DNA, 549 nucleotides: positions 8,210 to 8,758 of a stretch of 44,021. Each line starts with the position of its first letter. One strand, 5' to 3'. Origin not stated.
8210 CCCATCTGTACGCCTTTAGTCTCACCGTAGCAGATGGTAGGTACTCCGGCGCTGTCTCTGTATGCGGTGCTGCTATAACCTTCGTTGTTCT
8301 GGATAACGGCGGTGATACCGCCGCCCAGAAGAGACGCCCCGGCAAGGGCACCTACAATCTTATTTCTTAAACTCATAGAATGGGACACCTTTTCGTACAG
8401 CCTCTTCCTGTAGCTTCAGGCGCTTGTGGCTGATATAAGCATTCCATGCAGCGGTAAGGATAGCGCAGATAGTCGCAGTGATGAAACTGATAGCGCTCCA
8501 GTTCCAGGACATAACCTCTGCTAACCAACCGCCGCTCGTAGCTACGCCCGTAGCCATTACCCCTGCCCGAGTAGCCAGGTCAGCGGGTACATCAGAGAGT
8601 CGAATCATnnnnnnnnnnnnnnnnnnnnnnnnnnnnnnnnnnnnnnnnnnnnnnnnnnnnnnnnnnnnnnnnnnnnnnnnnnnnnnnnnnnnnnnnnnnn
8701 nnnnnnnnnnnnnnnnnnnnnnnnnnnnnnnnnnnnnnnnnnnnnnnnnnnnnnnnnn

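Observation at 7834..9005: Lysis cassette reads as u-spanin + pinholin-like holin + SAR endolysin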

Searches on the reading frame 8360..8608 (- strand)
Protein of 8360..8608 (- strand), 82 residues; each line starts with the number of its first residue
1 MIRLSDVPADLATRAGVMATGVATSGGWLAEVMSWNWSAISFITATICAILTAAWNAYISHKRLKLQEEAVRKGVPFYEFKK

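Call 4: search_protein_families(library=pfam, proteins=[window:8360-8608:-], max_evalue=1)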
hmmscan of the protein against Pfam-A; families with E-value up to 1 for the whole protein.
window:8360-8608:- (82 aa): 4 families
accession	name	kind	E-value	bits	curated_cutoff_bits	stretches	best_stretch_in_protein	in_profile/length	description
PF04971.17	Phage_holin_2_1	-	0.00034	21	26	1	26-68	16-63/64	Bacteriophage P21 holin S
PF04138.20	GtrA_DPMS_TM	-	0.011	16.3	26.1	1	17-65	7-51/117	GtrA/DPMS, transmembrane domain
PF06749.17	DUF1218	-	0.026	15.4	25.3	1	11-65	14-68/95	Protein of unknown function (DUF1218)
PF10183.14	ESSS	-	0.087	13.5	22.8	1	33-71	57-97/115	ESSS subunit of NADH:ubiquinone oxidoreductase (complex I)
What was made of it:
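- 8360..8608 (-): Holin, 82 aa, probable pinholin. TMD1 is encoded at 8510-8566 and TMD2 at 8432-8494. PF04971 at 21 bits, below the cut-off of 26 (call 4).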

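Call 5: search_protein_families(library=phrogs, proteins=[window:8360-8608:-], max_evalue=0.01)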
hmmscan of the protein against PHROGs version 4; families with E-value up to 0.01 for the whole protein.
window:8360-8608:- (82 aa): 1 family
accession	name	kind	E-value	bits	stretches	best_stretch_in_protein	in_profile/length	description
phrog_20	-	lysis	2.2e-12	48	1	17-81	37-102/151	holin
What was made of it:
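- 8360..8608 (-): phrog_20 holin at E 2e-12 (call 5).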

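Call 24: search_dna_similar(query=window:8363-8608:-, collection=phages, mode=protein, max_rows=50, rows=spread, max_evalue=0.01)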
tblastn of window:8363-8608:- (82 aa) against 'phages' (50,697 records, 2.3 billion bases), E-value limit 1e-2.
Records with a match: 267; places in all: 267; records where one place covers at least 80% of the query: 265.
Best place of each record, by identity: 95-99% 4; 90-95% 2; 60-80% 249; <60% 12.
By first word of the organism name: Klebsiella 234; Escherichia 15; Enterobacter 5; Shigella 4; Salmonella 2; Acinetobacter 2; Listeria 2; Drulisvirus 1; Phage 1; Cronobacter 1.
By host as written in the record: Klebsiella pneumoniae 143; - 21; Escherichia coli 6; Klebsiella pneumoniae 1210 6; Klebsiella pneumoniae OMCS-22-1557 6; Klebsiella pneumoniae ATCC 700603 5; Shigella flexneri 4; Klebsiella sp. 4; and 60 more.
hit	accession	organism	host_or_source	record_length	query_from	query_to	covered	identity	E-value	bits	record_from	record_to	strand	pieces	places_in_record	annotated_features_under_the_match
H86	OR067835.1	Salmonella phage KKP 3828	Salmonella enterica subsp. enterica ...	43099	1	82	100%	96.3%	1e-38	140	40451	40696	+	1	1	hypothetical protein (x3)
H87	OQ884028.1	Enterobacter phage SDFMU_Pec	Enterobacter cloacae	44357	1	82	100%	90.2%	3e-37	136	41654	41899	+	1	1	putative transmembrane protein | hypothetical protein | putative endolysin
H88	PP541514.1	Escherichia phage PSK2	Escherichia coli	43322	1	81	99%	65.9%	3e-20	88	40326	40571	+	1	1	holin | endolysin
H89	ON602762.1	Klebsiella phage VLCpiA1d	Klebsiella pneumoniae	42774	1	81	99%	65.9%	3e-20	88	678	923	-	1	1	holin | endolysin | Rz-like spanin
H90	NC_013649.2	Klebsiella phage KP34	Klebsiella pneumoniae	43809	1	81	99%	65.9%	3e-20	88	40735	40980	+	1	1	55: holin | 56: endolysin | 54: Rz-like spanin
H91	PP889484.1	Klebsiella phage phi1_146034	Klebsiella pneumoniae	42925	1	81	99%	65.9%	3e-20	88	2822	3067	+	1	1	holin | endolysin | Rz-like spanin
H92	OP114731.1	Klebsiella phage SKP1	Klebsiella pneumoniae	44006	1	81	99%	65.9%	3e-20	88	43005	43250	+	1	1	holin S | endolysin | spanin protein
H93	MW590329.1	Klebsiella phage Kp_Pokalde_001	Klebsiella pneumoniae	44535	1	81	99%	65.9%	3e-20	88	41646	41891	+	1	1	putative holin | u-spanin | ribosome_binding_site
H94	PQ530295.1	Klebsiella phage KP_NC6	Klebsiella pneumoniae NTUH K-2044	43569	1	81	99%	65.9%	3e-20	88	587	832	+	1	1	holin | putative spanin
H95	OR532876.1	Klebsiella phage RCIP0082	Klebsiella pneumoniae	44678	1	81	99%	65.9%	3e-20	88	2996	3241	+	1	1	hypothetical protein | U-spanin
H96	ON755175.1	Klebsiella phage KXP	Klebsiella pneumoniae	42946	1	81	99%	65.9%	3e-20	88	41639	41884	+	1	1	endolysin | putative holin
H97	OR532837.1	Klebsiella phage RCIP0043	Klebsiella pneumoniae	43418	1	81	99%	65.9%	3e-20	88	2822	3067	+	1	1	hypothetical protein (x2) | U-spanin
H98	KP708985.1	Klebsiella phage vB_KpnP_SU503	Klebsiella pneumoniae 07RAFM-KPN-503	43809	1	81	99%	65.9%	3e-20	88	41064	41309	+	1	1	putative holin | putative endolysin | putative spanin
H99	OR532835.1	Klebsiella phage RCIP0041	Klebsiella pneumoniae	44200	1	81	99%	65.9%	3e-20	88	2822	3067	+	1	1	hypothetical protein (x2) | U-spanin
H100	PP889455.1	Klebsiella phage phi1_066011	Klebsiella pneumoniae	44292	1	81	99%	65.9%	3e-20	88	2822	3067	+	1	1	holin | endolysin | Rz-like spanin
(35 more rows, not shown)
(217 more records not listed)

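Call 26: find_homologous_proteins(query=window:8363-8608:-, max_evalue=0.001)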
Query window:8363-8608:- (82 aa): 34 proteins with E <= 0.001 among 35 candidates.
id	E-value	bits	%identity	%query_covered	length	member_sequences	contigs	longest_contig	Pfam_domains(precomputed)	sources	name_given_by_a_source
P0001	1.1e-45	170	95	100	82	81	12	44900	-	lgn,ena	-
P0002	6.0e-45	168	94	100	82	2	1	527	-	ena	-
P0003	3.6e-43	162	91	100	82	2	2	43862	-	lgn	-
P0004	5.9e-43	162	91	100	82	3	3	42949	-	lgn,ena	-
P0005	7.7e-43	161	90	100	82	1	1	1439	-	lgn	-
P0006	2.1e-42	160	90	100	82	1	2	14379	-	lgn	-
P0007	9.9e-36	139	76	100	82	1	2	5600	-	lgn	-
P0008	2.3e-32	128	72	100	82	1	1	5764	-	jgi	jgi:hypothetical protein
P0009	9.0e-27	110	66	99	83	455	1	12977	PF04971.18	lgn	-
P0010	1.8e-26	109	66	99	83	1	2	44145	PF04971.18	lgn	-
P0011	2.0e-26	109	66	99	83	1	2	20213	PF04971.18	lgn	-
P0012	2.6e-26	109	66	99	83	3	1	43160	PF04971.18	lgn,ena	-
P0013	2.7e-26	109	66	99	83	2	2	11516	PF04971.18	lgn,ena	-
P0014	2.9e-26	109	65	99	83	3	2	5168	PF04971.18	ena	-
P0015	3.8e-26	108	65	99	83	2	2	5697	PF04971.18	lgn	-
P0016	4.0e-26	108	65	99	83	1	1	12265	PF04971.18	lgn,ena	-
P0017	4.6e-26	108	66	99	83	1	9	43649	PF04971.18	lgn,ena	-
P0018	6.3e-26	108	65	99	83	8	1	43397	PF04971.18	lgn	-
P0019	1.1e-25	107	66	99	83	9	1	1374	PF04971.18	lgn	-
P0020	2.7e-25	106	62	99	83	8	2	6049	PF04971.18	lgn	-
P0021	3.1e-25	105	63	99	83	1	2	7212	PF04971.18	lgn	-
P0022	3.3e-25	105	63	99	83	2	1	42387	PF04971.18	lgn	-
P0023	4.1e-25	105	61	99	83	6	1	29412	PF04971.18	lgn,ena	-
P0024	4.9e-25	105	63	99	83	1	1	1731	PF04971.18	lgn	-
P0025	9.3e-25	104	63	99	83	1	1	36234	PF04971.18,PF26275.1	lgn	-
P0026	1.6e-24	103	63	99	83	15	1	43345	PF04971.18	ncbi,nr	ncbi:holin [Escherichia phage AV102]|nr:holin [Escherichia phage AV102]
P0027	1.7e-24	103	62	99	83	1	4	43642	PF04971.18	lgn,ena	-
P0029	3.5e-24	102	61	99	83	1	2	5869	PF04971.18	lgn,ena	-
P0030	7.3e-24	101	61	99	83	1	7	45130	PF04971.18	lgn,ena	-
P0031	7.9e-24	101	61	99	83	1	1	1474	PF04971.18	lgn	-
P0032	1.0e-23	101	60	99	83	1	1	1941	PF04971.18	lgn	-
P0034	1.5e-22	97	60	100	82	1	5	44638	PF04971.18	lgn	-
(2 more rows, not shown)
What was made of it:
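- On Pinholin (S21 type, PF04971): The 60-66% identical relatives carry PF04971 as their precomputed family (call 26).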

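Call 28: search_protein_families(library=pfam, alignment_id=A1, max_evalue=0.01)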
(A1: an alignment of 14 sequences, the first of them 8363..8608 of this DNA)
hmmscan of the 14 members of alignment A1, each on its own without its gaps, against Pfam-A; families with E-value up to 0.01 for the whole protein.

A. member 1, window:8363-8608:- (82 aa): 1 family
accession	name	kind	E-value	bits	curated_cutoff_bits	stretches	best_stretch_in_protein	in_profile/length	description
PF04971.17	Phage_holin_2_1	-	0.00034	21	26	1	26-68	16-63/64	Bacteriophage P21 holin S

B. families by the number of members that match (of 14 scanned): 6 families
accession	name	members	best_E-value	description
PF04971.17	Phage_holin_2_1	11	2e-07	Bacteriophage P21 holin S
PF16080.10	Phage_holin_2_3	3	5.5e-05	Bacteriophage holin family HP1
PF07690.21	MFS_1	2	0.0034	Major Facilitator Superfamily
PF05767.17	Pox_A14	2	0.0045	Poxvirus virion envelope protein A14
PF20176.3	DUF6541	1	0.0012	Family of unknown function (DUF6541)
PF04138.20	GtrA_DPMS_TM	1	0.0047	GtrA/DPMS, transmembrane domain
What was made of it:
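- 8360..8608 (-): 11 of 14 sequences in the family alignment hit PF04971 (call 28), and relatives carry it as their precomputed family (call 26).
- On Pinholin (S21 type, PF04971): 11 of 14 sequences in the family alignment match at E up to 0.01, the best at 2e-7 (call 28).
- Closest known: Phage 21 S21 pinholin / R21 SAR endolysin. Same: The holin family matches PF04971 (calls 4, 28).
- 11 of 14 sequences in the family alignment hit the S21 holin Pfam family (calls 26, 28).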

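Call 29: search_protein_families(library=ncbifam, proteins=[window:8363-8608:-], max_evalue=0.01)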
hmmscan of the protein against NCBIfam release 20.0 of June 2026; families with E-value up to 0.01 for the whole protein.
window:8363-8608:- (82 aa): 0 families

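Call 42: get_annotated_region(hit=H90, flank=1500)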
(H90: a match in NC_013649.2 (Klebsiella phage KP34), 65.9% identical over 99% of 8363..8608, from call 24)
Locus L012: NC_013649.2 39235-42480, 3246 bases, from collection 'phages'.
description: Klebsiella phage KP34, complete genome.
organism: Klebsiella phage KP34 (NCBI taxid 674081)
taxonomy: Viruses; Duplodnaviria; Heunggongvirae; Uroviricota; Caudoviricetes; Autographiviridae; Slopekvirinae; Drulisvirus; Drulisvirus KP34
host: Klebsiella pneumoniae; source: -; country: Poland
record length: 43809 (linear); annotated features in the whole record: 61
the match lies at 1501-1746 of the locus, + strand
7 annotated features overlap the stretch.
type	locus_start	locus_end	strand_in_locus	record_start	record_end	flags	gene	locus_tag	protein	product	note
CDS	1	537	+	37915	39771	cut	51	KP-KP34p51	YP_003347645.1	terminase large subunit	similar to Vibrio phage VP93 putative DNA maturase B in YP_002875662.1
CDS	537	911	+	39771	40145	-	52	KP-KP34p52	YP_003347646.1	hypothetical protein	-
CDS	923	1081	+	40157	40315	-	53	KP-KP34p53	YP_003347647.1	hypothetical protein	-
CDS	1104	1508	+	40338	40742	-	54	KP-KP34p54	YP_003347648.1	Rz-like spanin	similar to Enterobacteria phage RTP hypothetical protein rtp65 in YP_399009.1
CDS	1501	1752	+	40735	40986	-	55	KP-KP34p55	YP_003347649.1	holin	putative holin; one transmembrane domain shown using PHOBIUS and TMHMM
CDS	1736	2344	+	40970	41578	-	56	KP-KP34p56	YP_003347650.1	endolysin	similar to Iodobacteriophage phiPLPE gp15 putative lysozyme inYP_002128449.1; motif cd00737; endolysin_autolysin; ...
CDS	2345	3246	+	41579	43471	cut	57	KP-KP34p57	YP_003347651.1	tail protein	-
